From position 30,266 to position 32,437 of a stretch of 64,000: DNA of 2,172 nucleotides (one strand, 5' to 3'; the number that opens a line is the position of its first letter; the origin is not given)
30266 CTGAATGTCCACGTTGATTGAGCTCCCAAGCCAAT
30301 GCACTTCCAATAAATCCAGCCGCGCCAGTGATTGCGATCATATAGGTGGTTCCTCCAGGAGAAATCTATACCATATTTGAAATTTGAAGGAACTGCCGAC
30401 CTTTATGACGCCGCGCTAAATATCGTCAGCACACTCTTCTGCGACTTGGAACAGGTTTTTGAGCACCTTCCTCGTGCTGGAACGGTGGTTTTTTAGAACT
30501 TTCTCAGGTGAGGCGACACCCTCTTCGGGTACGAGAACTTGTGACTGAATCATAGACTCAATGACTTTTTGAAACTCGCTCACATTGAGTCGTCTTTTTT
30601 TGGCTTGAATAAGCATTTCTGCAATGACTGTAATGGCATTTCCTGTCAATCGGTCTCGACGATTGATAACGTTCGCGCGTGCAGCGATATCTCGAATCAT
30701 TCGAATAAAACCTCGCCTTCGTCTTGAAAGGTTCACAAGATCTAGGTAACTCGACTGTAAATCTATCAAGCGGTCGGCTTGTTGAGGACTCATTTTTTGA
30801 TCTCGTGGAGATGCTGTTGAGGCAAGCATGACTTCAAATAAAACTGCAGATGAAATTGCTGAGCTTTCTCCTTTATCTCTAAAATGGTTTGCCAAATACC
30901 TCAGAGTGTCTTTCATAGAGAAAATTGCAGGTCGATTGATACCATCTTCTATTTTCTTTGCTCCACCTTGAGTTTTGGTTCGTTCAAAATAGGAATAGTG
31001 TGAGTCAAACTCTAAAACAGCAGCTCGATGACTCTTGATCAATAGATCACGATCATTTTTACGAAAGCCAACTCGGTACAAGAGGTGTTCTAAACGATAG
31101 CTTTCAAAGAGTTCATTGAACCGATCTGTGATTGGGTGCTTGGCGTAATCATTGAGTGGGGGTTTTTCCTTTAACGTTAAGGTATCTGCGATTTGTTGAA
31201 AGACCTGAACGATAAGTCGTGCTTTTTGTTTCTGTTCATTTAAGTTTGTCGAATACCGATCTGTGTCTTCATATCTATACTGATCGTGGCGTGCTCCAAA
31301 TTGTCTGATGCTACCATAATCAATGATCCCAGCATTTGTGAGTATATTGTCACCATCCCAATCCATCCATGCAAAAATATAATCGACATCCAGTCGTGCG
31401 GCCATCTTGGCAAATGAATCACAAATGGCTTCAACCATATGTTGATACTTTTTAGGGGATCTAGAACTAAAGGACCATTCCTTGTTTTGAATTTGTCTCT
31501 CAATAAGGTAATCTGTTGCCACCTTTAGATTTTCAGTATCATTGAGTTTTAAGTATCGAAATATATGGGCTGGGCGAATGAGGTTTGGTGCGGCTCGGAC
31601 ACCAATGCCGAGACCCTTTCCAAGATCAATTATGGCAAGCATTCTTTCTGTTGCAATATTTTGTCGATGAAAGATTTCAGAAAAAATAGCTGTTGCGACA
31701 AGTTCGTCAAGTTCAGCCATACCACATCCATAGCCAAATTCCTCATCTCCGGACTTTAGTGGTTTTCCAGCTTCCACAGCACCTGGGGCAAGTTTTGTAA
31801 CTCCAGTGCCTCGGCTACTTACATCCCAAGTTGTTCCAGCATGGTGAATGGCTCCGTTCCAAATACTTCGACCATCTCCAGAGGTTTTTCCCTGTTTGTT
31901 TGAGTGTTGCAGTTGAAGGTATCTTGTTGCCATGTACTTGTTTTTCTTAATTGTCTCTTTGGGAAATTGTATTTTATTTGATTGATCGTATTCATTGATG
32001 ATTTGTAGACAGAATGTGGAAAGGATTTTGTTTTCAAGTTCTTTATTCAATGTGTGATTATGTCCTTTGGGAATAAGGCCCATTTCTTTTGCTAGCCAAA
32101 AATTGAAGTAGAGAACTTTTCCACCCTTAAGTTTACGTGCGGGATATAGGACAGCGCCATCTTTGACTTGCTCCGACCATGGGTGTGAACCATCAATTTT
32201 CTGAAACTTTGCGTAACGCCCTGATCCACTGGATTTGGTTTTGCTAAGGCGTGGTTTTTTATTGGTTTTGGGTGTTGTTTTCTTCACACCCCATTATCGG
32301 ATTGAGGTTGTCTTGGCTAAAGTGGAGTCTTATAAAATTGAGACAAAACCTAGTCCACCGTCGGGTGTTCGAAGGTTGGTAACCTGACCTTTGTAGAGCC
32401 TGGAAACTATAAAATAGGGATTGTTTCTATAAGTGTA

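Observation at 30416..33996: Peroxiredoxin / GspS-like ATP-grasp / divergent SelO-like operon: candidate undescribed thiol-redox protein-modification module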

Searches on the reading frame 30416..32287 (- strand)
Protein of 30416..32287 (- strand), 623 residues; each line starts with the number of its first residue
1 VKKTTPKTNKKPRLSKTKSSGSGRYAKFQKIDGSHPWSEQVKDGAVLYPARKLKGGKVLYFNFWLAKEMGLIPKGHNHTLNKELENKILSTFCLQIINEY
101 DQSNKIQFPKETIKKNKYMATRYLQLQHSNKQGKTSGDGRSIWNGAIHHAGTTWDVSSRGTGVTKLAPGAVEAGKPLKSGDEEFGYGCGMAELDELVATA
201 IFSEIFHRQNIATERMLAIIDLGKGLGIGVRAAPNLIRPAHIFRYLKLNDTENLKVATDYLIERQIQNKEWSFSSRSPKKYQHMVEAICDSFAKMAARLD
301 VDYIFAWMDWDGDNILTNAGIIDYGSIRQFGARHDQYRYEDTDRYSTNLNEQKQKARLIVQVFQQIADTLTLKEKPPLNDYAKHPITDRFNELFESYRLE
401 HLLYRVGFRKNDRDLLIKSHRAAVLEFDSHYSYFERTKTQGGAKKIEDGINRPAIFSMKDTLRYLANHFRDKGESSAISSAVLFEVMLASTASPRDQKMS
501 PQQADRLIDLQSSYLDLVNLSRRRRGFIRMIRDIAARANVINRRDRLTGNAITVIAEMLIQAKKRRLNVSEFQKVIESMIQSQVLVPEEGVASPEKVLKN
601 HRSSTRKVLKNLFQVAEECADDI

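Call 3: search_protein_families(library=pfam, proteins=[window:30416-32287:-], max_evalue=0.1)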
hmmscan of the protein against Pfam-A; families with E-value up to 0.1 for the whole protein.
window:30416-32287:- (623 aa): 1 family
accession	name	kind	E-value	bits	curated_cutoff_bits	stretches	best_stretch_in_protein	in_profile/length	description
PF02696.19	SelO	-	4.6e-06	26.1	22.8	1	84-436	35-371/466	Protein adenylyltransferase SelO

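Call 4: search_protein_families(library=ncbifam, proteins=[window:30416-32287:-], max_evalue=0.1)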
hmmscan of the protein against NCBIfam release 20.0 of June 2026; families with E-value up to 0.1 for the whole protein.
window:30416-32287:- (623 aa): 1 family
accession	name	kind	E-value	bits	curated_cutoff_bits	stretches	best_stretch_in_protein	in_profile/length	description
NF000658.1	PRK00029.1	subfamily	4e-11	42.7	431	1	108-445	56-379/462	YdiU family protein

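Call 6: search_solved_structures(query=window:30416-32287:-, max_evalue=1, show_alignments=2)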
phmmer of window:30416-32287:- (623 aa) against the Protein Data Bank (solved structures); distinct sequences matched with E-value up to 1: 0.

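Call 8: find_homologous_proteins(query=window:30416-32287:-)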
Query window:30416-32287:- (623 aa): 3517 proteins with E <= 0.001 among 8000 candidates; the best 120 are listed.
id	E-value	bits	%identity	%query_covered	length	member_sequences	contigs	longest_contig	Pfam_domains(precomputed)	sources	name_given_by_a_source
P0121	0.0e+0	1413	100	100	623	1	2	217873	PF02696.20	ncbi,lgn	-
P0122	8.6e-259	879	66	96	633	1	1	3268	PF02696.20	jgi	jgi:uncharacterized protein YdiU (UPF0061 family)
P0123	7.9e-217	740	52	100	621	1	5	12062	-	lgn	-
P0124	1.0e-214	733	53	100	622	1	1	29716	-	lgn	-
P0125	7.3e-214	730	54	96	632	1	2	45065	-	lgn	-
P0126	8.2e-214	730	54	96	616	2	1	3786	-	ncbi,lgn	-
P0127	1.3e-212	726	52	100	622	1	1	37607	-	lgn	-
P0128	1.3e-212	726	53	96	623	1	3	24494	-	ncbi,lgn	-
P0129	1.6e-212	726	54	96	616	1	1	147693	-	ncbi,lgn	ncbi:MAG: hypothetical protein V4596_12485 [Bdellovibrionota bacterium]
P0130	5.7e-212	724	53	98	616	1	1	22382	-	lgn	-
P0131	2.2e-211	722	55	92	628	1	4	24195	-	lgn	-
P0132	9.9e-211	720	54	96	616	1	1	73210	-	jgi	jgi:uncharacterized protein YdiU (UPF0061 family)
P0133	1.6e-210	719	52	100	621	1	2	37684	-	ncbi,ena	-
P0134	1.9e-210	719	53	96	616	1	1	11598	-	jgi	jgi:hypothetical protein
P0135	4.4e-210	718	54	97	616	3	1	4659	-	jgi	-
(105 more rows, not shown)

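Call 22: predict_structure(alignment_id=A2)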
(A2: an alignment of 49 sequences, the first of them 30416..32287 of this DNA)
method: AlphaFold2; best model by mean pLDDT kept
length: 623 residues; sequences in the alignment: 49
mean_pLDDT: 86.2   pTM: 0.87
mean pLDDT of the five models: 86.2, 84.8, 84.2, 81.8, 81.7
residues with pLDDT >= 90: 436; 70-90: 98; 50-70: 23; < 50: 66
segments of 3 or more residues with pLDDT < 50: 1-21, 124-139, 168-190, 342-346
pLDDT, mean of each block of 10 residues (from residue 1): 36 37 83 92 83 92 98 95 96 87 87 91 44 44 91 92 56 42 42 85 96 96 86 92 91 96 96 95 98 96 85 88 83 78 54 92 98 95 96 98 98 97 98 93 74 91 97 94 96 94 98 98 94 97 93 93 91 96 95 91 93 95 87
secondary structure, 60 per line:
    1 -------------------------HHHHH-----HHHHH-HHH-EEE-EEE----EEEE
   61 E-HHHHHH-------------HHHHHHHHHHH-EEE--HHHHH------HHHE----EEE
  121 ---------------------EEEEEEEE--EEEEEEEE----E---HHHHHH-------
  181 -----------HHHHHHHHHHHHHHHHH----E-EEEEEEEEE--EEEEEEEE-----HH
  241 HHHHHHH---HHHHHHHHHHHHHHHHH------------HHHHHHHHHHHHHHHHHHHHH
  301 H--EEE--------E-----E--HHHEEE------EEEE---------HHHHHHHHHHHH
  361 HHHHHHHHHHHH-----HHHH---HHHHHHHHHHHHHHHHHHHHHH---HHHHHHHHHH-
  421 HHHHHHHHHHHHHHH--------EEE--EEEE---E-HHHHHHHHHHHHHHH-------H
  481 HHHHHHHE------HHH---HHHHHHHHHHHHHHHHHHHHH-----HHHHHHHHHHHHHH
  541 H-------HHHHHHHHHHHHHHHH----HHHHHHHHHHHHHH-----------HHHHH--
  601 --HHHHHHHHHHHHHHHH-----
elements in order: H26-30 H36-40 E46-48 E50-52 E57-61 H63-68 H82-92 E94-96 H99-103 E118-120 E142-149 E152-159 H168-173 H192-208 E215-223 E226-233 H239-247 H251-267 H280-301 E304-306 E327-329 E336-339 H349-372 H378-381 H385-406 H410-419 H421-435 E444-446 E449-452 H458-472 H480-487 H501-521 H527-541 H549-564 H569-582 H594-598 H603-618
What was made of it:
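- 30416..32287 (-): Divergent SelO/YdiU-family protein (623 aa), predicted nucleotide-monophosphate transferase. AF2 pLDDT 86.2 (call 22).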

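Call 25: search_solved_structures(query=A2, max_evalue=1, show_alignments=2)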
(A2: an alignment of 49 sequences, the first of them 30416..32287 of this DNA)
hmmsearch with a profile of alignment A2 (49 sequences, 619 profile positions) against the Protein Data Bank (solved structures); distinct sequences matched with E-value up to 1: 2.
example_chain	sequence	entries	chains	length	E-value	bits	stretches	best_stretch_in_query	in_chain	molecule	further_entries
12nq_A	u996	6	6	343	0.86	11.3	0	17-73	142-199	Glycoside hydrolase family 26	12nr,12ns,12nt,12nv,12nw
12nu_A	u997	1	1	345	0.87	11.3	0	17-73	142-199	Glycoside hydrolase family 26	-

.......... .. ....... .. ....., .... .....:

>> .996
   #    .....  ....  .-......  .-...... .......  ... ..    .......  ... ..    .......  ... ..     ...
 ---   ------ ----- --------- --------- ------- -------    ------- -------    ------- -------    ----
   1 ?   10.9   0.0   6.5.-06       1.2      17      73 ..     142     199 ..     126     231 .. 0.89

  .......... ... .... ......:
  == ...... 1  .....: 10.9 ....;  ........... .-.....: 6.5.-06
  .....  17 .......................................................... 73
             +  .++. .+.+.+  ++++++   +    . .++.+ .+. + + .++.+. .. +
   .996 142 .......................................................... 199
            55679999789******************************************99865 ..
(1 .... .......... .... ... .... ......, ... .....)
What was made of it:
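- Closest known: SelO/YdiU protein adenylyl/uridylyl-transferases. Different: The family profile finds no SelO chain in the PDB by sequence (call 25).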

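Call 27: fold_search(model_id=the predicted structure, library=pdb)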
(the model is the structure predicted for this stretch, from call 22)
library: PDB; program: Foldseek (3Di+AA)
matches with E <= 10: 691; with E <= 0.001: 9
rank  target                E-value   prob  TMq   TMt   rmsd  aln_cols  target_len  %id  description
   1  6lna_B                5.0e-10  1.00  0.49  0.64   7.6       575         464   16  YdiU complex with AMPNPP and Mn2+ (released 2020-12-30)
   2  9jym                  6.2e-10  1.00  0.50  0.63   7.5       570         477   15  YdiU complexed with NAD and Mn2+ (released 2026-01-14)
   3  9l29                  9.6e-10  1.00  0.51  0.65   7.3       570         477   16  YdiU in complex with NAD, short soaking experiment (released 2026-01-14)
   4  6lna_A                1.4e-09  1.00  0.50  0.65   7.4       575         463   15  YdiU complex with AMPNPP and Mn2+ (released 2020-12-30)
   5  9jyn                  2.4e-09  1.00  0.50  0.63   7.5       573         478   15  YdiU complexed with NAD (released 2026-01-14)
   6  6eac_C                3.9e-09  1.00  0.54  0.69   6.6       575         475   13  Pseudomonas syringae SelO (released 2018-10-03)
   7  6eac_A                9.5e-09  1.00  0.53  0.68   6.8       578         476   13  Pseudomonas syringae SelO (released 2018-10-03)
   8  6iii                  9.5e-09  1.00  0.51  0.66   6.6       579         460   15  Crystal structure of an uncharacterized protein (released 2019-10-09)
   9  6k20                  1.0e-08  1.00  0.49  0.63   8.3       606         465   14  Structure of Apo YdiU (released 2020-05-13)
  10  7c2v_C                2.6e-02  0.99  0.22  0.42   8.5       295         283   12  Crystal Structure of IRAK4 kinase in complex with the inhibitor CA-4948 (released 2020-11-25)
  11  8scw_A                3.9e-02  0.99  0.23  0.43   8.2       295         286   11  Crystal structure of IRAK4-HSA complexed with BMS-986147; 6-{5-CYANO-1H-PYRAZOLO[3,4-B]PYRIDIN-1-YL}-N-[(2R)-2-FLUORRO (released 2025-02-12)
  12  8v2f_D                4.2e-02  0.98  0.22  0.41   8.6       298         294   11  Crystal structure of IRAK4 kinase domain with compound 9 (released 2024-07-03)
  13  9na5_A                5.0e-02  0.97  0.22  0.41   7.7       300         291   12  IRAK4 in Complex with Compound 24 (released 2025-05-28)
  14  6tia_A                5.3e-02  0.98  0.23  0.43   8.4       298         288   11  IRAK4 IN COMPLEX WITH inhibitor (released 2020-10-28)
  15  6o94_D                5.3e-02  0.97  0.21  0.40   8.4       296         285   11  Structure of the IRAK4 kinase domain with compound 17 (released 2019-05-22)
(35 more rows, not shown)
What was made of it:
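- Closest known: SelO/YdiU protein adenylyl/uridylyl-transferases. Same: Same pseudokinase fold (TMt 0.63-0.69, call 27).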

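Call 36: find_related_loci(query=A2, collection=metagenome_contigs, flank=8000)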
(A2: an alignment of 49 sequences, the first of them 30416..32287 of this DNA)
Query A2 (623 aa) in metagenome_contigs; peptide patterns used: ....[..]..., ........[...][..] (x = any residue, [..] = any of these).
600 stretches matched a pattern (row limit reached: there are more); 525 encode a relative of the query (tblastn E <= 1e-3); the best 80 are kept; 80 distinct loci.
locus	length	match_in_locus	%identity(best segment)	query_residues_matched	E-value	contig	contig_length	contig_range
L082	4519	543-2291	52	3-588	0e+0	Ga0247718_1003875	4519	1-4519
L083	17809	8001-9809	50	25-623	0e+0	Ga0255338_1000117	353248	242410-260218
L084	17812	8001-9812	48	22-623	0e+0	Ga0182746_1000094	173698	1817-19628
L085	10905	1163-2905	51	15-593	0e+0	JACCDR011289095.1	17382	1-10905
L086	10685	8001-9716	52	16-588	0e+0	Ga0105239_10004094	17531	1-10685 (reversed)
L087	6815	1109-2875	50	25-613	0e+0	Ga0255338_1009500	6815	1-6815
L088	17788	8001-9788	51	25-623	0e+0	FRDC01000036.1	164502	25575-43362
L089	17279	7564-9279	51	14-588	0e+0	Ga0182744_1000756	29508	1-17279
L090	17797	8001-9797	48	25-623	0e+0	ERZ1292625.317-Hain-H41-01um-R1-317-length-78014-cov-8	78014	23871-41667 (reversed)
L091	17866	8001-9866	49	3-623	0e+0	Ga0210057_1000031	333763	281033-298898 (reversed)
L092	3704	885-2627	50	25-600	0e+0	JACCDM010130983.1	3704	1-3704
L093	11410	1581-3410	49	2-623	0e+0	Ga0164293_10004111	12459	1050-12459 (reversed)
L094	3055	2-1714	50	25-588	0e+0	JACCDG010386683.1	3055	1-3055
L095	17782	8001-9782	49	25-623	0e+0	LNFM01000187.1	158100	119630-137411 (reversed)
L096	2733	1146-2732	53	25-550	0e+0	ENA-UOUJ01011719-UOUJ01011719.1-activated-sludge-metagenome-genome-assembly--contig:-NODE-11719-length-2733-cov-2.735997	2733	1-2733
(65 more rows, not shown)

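Call 74: search_protein_families(library=pfam, alignment_id=A2, max_evalue=0.01)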
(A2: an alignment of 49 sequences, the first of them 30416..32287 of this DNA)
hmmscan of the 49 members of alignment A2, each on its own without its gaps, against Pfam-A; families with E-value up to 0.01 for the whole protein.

A. member 1, window:30416-32287:- (623 aa): 1 family
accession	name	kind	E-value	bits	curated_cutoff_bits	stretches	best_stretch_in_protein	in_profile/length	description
PF02696.19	SelO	-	4.6e-06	26.1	22.8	1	84-436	35-371/466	Protein adenylyltransferase SelO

B. families by the number of members that match (of 49 scanned): 6 families
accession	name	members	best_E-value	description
PF02696.19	SelO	9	1.4e-08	Protein adenylyltransferase SelO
PF17865.7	AAA_lid_5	1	0.0015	Midasin AAA lid domain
PF17242.7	DUF5315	1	0.0026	Disordered region of unknown function (DUF5315)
PF03105.24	SPX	1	0.0061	SPX domain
PF10436.14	BCDHK_Adom3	1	0.0069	Mitochondrial branched-chain alpha-ketoacid dehydrogenase kinase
PF09506.15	Salt_tol_Pase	1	0.0078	Glucosylglycerol-phosphate phosphatase (Salt_tol_Pase)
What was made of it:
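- On SelO/YdiU: Only 9/49 family members hit SelO at E<=0.01 (call 74).
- Closest known: SelO/YdiU protein adenylyl/uridylyl-transferases. Different: Only 9/49 members reach Pfam SelO at E<=0.01 (call 74).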

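Call 79: find_encoding_contigs(protein=P0122, max_places=2, flank=6000)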
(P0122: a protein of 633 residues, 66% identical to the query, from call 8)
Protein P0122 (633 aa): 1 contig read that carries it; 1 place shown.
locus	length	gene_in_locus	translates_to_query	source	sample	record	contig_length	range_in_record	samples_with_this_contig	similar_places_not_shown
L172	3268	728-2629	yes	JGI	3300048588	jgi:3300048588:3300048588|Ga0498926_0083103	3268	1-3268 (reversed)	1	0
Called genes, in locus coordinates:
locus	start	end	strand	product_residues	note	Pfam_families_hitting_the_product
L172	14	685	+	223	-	-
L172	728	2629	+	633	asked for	PF02696:SelO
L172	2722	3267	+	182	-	?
